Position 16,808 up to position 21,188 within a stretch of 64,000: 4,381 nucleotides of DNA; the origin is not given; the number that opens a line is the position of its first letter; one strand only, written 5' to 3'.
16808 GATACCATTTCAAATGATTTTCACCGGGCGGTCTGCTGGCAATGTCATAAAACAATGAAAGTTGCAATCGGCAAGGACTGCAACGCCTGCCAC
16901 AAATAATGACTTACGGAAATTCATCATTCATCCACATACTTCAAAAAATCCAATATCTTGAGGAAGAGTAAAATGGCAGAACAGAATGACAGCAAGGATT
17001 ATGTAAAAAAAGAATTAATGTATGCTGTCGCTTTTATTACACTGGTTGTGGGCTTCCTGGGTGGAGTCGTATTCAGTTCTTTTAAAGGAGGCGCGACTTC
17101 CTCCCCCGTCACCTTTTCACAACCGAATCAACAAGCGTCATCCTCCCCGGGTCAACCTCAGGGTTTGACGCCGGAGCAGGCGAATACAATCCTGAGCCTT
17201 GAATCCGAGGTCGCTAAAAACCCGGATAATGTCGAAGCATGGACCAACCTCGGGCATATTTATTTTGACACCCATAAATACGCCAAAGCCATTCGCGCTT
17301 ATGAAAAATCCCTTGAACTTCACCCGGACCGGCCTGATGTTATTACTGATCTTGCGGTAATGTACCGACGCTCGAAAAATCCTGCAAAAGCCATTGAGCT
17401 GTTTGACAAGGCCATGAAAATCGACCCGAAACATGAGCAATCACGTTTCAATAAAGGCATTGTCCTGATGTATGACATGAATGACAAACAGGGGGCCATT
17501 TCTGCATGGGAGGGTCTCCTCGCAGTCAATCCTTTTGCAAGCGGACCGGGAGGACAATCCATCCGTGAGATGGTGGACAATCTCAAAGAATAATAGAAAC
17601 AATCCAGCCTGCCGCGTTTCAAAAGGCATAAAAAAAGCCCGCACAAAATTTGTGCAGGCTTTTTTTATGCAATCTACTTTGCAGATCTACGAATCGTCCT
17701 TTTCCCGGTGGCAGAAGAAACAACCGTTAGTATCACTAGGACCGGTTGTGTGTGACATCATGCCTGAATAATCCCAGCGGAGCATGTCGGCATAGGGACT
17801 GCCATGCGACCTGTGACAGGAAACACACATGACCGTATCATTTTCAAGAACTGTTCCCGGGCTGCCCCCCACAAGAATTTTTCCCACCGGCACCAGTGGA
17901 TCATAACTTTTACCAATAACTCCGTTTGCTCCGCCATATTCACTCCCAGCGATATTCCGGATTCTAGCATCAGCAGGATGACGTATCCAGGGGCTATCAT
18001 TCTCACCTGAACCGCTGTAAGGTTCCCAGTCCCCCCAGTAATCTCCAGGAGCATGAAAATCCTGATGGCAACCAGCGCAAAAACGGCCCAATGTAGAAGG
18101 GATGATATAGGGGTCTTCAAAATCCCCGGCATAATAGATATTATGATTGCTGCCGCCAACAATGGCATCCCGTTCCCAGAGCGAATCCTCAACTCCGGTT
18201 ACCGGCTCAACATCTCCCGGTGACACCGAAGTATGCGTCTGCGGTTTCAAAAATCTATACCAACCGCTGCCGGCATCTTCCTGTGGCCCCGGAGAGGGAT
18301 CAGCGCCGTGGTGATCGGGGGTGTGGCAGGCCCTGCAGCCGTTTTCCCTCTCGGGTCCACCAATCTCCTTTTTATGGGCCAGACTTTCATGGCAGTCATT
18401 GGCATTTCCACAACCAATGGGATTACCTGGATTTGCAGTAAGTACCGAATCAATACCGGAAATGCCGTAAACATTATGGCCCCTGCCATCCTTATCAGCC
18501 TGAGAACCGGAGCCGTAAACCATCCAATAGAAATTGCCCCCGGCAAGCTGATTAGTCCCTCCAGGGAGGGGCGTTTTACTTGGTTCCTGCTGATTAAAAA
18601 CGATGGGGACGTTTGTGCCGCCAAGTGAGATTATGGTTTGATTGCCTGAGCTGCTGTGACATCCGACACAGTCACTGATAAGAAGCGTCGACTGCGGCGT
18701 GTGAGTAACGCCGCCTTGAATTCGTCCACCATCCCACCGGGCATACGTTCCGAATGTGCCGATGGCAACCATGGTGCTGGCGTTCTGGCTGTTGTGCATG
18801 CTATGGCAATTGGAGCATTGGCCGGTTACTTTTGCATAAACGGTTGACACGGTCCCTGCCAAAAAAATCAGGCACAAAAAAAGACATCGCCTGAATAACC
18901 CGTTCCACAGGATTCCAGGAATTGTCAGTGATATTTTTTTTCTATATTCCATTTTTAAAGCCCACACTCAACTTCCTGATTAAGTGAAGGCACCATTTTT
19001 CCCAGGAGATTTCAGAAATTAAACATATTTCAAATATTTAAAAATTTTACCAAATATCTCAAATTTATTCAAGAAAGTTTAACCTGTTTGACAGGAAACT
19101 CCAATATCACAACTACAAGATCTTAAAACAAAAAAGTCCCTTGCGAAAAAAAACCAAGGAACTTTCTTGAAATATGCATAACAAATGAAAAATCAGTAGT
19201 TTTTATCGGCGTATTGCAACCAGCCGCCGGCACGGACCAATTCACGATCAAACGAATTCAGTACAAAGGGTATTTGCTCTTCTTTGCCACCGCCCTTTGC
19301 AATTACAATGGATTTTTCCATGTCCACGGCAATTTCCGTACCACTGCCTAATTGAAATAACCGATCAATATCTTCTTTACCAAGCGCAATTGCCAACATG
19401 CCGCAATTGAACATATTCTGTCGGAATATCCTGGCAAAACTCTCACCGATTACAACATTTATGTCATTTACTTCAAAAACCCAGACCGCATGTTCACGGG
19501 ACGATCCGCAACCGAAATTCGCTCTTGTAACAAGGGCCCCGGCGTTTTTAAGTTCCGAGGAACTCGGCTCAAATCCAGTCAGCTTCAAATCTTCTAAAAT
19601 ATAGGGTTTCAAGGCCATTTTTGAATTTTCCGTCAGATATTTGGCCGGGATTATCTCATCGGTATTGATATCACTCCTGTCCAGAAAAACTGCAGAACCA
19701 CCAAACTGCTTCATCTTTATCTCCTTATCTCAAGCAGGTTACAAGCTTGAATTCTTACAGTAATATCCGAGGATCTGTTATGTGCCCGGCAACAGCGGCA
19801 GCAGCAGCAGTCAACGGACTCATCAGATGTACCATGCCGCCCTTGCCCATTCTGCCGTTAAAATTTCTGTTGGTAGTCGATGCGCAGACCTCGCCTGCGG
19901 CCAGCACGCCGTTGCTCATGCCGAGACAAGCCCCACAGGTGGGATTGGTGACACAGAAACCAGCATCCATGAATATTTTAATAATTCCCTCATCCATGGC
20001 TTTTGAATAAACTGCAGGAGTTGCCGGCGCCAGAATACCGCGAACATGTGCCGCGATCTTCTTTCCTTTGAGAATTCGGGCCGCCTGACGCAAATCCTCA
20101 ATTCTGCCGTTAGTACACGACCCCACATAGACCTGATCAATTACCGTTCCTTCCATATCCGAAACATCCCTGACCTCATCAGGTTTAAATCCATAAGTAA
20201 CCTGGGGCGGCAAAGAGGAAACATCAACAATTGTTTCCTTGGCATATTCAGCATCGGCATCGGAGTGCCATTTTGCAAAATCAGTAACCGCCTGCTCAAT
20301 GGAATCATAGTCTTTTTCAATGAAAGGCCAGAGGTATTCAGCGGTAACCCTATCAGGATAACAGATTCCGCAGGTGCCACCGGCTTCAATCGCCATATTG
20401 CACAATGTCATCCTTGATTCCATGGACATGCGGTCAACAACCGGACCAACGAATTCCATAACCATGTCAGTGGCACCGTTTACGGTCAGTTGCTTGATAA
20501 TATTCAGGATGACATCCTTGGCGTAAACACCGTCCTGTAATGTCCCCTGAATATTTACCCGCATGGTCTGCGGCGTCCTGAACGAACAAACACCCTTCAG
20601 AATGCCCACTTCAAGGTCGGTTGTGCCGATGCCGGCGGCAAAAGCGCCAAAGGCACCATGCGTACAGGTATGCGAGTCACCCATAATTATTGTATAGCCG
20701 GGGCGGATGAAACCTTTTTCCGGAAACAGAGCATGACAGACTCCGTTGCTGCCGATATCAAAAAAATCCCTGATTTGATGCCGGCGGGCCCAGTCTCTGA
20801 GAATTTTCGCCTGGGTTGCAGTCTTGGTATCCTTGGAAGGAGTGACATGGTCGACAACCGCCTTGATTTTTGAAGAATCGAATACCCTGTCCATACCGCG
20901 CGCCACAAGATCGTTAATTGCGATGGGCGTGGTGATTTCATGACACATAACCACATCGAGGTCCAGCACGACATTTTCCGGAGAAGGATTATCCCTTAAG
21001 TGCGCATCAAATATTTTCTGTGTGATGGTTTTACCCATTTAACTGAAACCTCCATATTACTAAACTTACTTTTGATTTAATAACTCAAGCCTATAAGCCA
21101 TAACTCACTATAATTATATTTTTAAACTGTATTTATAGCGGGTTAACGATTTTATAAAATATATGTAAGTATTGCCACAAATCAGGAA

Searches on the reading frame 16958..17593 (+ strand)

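Call 56: search_protein_families(library=pfam, proteins=[window:16958-17593:+], max_evalue=0.00001)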
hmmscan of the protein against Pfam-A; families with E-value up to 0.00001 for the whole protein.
window:16958-17593:+ (211 aa): 17 families
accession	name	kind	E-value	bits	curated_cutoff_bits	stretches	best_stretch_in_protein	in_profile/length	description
PF07719.23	TPR_2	-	7.2e-19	66.7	27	1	93-124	2-33/34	Tetratricopeptide repeat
PF00515.34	TPR_1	-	1.3e-18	66.4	27.8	1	92-124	1-33/34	Tetratricopeptide repeat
PF13431.12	TPR_17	-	2.4e-17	62.1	24.4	0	85-112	6-33/34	Tetratricopeptide repeat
PF13424.12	TPR_12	-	1.3e-14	54.6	30.1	1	93-157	4-76/77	Tetratricopeptide repeat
PF23914.1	TPR_CcmH_CycH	-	5.8e-14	52.7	42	1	75-190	33-150/158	Cytochrome c-type biogenesis protein H TPR domain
PF14559.12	TPR_19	-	9.1e-14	52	25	1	105-160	4-59/68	Tetratricopeptide repeat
PF13432.12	TPR_16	-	2.4e-13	50.7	32.7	1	97-158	2-63/65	Tetratricopeptide repeat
PF13181.12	TPR_8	-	3.4e-13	49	25.7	1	93-124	2-33/34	Tetratricopeptide repeat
PF13414.12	TPR_11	-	2.7e-12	46.6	26.8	0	99-136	1-38/42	TPR repeat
PF13428.12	TPR_14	-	1.2e-11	44.5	23.5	0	92-134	1-43/44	Tetratricopeptide repeat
PF13371.12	TPR_9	-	1.9e-09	37.9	35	1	98-163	1-66/73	Tetratricopeptide repeat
PF13176.12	TPR_7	-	3.1e-08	33.5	27.9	0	94-128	1-35/36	Tetratricopeptide repeat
PF12895.13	ANAPC3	-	1.8e-07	31.8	27.2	1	104-183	1-78/82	Anaphase-promoting complex, cyclosome, subunit 3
PF13374.12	TPR_10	-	2.1e-07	31.2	27.5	0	96-122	6-32/42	Tetratricopeptide repeat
PF13174.12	TPR_6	-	2.6e-06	28.1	26.3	0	132-158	6-32/33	Tetratricopeptide repeat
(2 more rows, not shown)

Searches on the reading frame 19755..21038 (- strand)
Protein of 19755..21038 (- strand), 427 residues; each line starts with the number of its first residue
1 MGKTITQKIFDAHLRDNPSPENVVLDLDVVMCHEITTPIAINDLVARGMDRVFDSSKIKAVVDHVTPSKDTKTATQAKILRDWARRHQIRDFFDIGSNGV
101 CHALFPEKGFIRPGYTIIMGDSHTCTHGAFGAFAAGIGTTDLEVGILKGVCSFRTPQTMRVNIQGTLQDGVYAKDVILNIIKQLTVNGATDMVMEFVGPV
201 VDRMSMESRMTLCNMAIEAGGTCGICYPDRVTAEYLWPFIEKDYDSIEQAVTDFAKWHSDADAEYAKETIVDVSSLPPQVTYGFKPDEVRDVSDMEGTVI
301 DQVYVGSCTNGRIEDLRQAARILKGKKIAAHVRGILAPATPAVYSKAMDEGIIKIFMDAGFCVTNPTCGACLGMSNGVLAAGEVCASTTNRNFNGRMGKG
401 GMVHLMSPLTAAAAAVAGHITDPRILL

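Call 39: search_protein_families(library=pfam, proteins=[window:19755-21038:-])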
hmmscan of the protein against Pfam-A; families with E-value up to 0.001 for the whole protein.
window:19755-21038:- (427 aa): 1 family
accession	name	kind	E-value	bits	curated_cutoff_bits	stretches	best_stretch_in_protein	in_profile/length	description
PF00330.25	Aconitase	-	1.8e-113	380.4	28.7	2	7-294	1-305/463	Aconitase family (aconitate hydratase)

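Call 72: find_homologous_proteins(query=window:19755-21038:-, max_evalue=1e-120)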
Query window:19755-21038:- (427 aa): 7998 proteins with E <= 1e-120 among 8000 candidates; the best 120 are listed.
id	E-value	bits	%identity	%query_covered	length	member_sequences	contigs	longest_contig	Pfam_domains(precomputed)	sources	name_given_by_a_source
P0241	3.9e-290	979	100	100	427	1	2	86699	PF00330.26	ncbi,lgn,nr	ncbi:MAG: 3-isopropylmalate dehydratase large subunit [Proteobacteria bacterium]|nr:3-isopropylmalat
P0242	1.4e-249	846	83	100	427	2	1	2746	PF00330.26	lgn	-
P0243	6.2e-249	844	83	100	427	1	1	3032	PF00330.26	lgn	-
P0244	8.7e-249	843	84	99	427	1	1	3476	PF00330.26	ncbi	-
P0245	9.0e-249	843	84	100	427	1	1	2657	PF00330.26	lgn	-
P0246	5.2e-248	841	85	100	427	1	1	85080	PF00330.26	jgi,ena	-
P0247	1.3e-247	839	84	100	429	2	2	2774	PF00330.26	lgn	-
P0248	1.4e-247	839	83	100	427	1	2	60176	PF00330.26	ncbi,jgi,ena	ncbi:MAG: 3-isopropylmalate dehydratase large subunit [Desulfurivibrionaceae bacterium]|jgi:3-isopro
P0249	2.7e-247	838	83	100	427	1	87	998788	PF00330.26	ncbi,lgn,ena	-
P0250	4.0e-247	838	82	100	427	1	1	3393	PF00330.26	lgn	-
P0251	4.7e-247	838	84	99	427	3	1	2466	PF00330.26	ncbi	-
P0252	8.9e-247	837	83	100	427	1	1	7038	PF00330.26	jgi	-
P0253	9.6e-247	837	83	100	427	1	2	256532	PF00330.26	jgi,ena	-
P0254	1.2e-246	836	83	100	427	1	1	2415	PF00330.26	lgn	-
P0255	1.2e-246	836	83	100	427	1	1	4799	PF00330.26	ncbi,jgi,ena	ncbi:MAG: 3-isopropylmalate dehydratase large subunit [Desulfurivibrionaceae bacterium]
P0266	5.7e-246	834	83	100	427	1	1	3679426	PF00330.26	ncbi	ncbi:3-isopropylmalate dehydratase large subunit [Thiovibrio sp. JS02]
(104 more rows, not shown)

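Call 73: find_encoding_contigs(protein=P0246, flank=10000, max_places=1)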
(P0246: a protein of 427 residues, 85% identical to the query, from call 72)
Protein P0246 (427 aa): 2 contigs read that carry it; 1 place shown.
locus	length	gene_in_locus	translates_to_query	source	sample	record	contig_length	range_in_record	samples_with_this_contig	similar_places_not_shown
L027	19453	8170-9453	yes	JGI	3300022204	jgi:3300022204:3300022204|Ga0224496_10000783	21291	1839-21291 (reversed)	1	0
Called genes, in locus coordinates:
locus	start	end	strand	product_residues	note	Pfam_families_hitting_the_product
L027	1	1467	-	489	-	?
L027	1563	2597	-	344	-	PF12911:OppC_N, PF00528:BPD_transp_1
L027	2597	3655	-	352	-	PF00528:BPD_transp_1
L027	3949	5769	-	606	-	PF00496:SBP_bac_5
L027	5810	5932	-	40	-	-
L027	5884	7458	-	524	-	PF28239:Npun_R2479 (faint)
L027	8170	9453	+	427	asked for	PF00330:Aconitase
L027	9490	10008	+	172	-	PF00694:Aconitase_C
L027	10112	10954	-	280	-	PF02749:QRPTase_N, PF01729:QRPTase_C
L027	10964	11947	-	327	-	PF01584:CheW, PF00072:Response_reg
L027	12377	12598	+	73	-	PF01106:NifU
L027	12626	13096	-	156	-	PF02590:SPOUT_MTase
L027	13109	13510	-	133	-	PF03692:CxxCxxCC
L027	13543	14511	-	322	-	PF00491:Arginase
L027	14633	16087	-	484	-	PF01139:RtcB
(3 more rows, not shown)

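Call 74: find_encoding_contigs(protein=P0248, flank=10000, max_places=1)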
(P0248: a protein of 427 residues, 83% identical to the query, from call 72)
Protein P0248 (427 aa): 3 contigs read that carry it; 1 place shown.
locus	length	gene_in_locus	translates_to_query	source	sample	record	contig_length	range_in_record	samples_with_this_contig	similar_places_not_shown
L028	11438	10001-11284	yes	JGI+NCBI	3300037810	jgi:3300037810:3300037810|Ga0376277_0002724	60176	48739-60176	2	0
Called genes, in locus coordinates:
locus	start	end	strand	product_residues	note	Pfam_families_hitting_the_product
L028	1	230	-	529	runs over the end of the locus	PF02463:SMC_N, PF00005:ABC_tran, PF13191:AAA_16 (faint), PF13401:AAA_22 (faint), PF08352:oligo_HPY (weak), PF00005:ABC_tran, PF02463:SMC_N (weak), PF08352:oligo_HPY (weak), +2 more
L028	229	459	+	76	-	-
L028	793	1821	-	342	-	PF00528:BPD_transp_1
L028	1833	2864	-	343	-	PF00528:BPD_transp_1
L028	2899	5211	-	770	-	PF02743:dCache_1 (faint), PF00672:HAMP, PF00512:HisKA, PF02518:HATPase_c, PF00072:Response_reg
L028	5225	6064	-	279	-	PF12849:PBP_like_2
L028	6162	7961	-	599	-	PF00496:SBP_bac_5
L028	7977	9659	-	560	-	PF28239:Npun_R2479, PF00233:PDEase_I (faint), PF01590:GAF, PF13185:GAF_2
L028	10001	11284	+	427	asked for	PF00330:Aconitase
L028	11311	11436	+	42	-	?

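Call 75: find_encoding_contigs(protein=P0266, flank=10000, max_places=1)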
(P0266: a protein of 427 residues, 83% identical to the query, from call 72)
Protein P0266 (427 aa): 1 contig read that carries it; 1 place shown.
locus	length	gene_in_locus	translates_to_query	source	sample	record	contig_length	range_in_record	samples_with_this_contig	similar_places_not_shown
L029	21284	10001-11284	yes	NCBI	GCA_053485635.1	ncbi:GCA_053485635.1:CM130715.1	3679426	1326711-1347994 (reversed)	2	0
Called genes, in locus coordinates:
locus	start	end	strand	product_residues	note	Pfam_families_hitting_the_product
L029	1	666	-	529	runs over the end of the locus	PF02463:SMC_N (weak), PF00005:ABC_tran, PF13191:AAA_16 (faint), PF13401:AAA_22 (faint), PF13555:AAA_29 (faint), PF13304:AAA_21 (faint), PF00005:ABC_tran, PF08352:oligo_HPY (weak)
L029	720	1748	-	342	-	PF00528:BPD_transp_1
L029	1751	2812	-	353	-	PF00528:BPD_transp_1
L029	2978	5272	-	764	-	PF02743:dCache_1, PF00672:HAMP, PF00512:HisKA, PF02518:HATPase_c, PF00072:Response_reg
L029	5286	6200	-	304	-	PF12849:PBP_like_2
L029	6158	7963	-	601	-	PF00496:SBP_bac_5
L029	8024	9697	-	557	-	PF28239:Npun_R2479 (weak), PF01590:GAF, PF13185:GAF_2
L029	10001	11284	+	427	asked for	PF00330:Aconitase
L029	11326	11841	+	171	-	PF00694:Aconitase_C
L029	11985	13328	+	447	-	PF01938:TRAM (weak), PF05958:tRNA_U5-meth_tr, PF03602:Cons_hypoth95 (weak), PF09445:Methyltransf_15, PF13649:Methyltransf_25 (weak), PF13847:Methyltransf_31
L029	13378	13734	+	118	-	-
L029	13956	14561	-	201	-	-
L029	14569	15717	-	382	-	PF02463:SMC_N, PF13175:AAA_15, PF13476:AAA_23, PF13555:AAA_29, PF13304:AAA_21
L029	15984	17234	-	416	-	PF02113:Peptidase_S13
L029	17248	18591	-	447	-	PF00291:PALP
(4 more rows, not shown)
